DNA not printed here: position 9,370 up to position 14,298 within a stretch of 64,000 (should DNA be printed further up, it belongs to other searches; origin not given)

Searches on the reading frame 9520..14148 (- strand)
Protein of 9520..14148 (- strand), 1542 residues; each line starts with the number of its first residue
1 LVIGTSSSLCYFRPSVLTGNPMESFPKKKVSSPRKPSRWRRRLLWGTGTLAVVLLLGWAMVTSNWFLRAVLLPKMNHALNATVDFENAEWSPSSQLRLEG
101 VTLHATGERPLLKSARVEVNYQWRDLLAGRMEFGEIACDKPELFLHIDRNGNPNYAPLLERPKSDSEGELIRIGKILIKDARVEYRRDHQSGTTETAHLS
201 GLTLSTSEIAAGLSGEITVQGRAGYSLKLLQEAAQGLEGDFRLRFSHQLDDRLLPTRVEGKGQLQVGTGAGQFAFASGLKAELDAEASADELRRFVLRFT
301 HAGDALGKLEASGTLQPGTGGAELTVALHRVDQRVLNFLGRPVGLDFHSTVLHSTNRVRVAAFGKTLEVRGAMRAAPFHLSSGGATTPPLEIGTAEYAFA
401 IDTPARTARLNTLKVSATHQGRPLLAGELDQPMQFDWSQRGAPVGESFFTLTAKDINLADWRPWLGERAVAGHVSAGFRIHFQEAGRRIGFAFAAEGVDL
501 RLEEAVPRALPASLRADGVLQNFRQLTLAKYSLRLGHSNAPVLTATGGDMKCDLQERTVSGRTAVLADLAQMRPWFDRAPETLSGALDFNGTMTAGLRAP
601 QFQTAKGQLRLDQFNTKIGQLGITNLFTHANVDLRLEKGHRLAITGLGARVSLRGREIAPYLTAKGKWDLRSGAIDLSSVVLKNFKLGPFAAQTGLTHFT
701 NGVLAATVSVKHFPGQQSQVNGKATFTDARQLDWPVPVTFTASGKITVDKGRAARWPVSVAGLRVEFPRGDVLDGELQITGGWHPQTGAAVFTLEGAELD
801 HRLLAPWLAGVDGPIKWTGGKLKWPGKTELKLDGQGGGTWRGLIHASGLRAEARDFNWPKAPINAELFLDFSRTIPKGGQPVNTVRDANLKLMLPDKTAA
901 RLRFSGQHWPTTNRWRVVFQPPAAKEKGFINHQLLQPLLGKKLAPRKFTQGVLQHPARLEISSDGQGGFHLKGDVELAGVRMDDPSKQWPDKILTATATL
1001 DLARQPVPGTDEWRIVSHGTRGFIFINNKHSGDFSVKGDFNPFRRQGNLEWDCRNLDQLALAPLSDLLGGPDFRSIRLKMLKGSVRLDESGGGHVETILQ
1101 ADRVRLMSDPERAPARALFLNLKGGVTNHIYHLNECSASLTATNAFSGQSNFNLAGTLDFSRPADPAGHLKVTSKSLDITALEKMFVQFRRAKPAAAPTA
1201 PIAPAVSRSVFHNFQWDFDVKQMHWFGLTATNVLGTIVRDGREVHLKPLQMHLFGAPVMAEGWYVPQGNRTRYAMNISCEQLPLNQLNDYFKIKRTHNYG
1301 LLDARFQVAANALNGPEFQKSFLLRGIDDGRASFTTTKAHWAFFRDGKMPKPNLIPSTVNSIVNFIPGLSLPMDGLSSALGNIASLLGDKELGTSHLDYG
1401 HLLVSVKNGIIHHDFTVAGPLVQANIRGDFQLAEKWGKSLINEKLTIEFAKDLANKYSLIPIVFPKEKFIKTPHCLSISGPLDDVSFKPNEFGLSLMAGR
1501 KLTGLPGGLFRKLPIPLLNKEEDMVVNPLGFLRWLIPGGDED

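Call 86: search_protein_families(library=pfam, proteins=[window:9520-14148:-], max_evalue=0.00001)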
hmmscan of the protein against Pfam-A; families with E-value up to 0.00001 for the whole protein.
window:9520-14148:- (1542 aa): 2 families
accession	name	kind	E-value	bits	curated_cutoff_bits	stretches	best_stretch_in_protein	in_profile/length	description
PF05359.17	DUF748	-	8.2e-18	64.3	50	1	32-204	7-182/1037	Domain of Unknown Function (DUF748)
PF05170.20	AsmA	-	1.6e-07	31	29.8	0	50-193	18-178/607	AsmA family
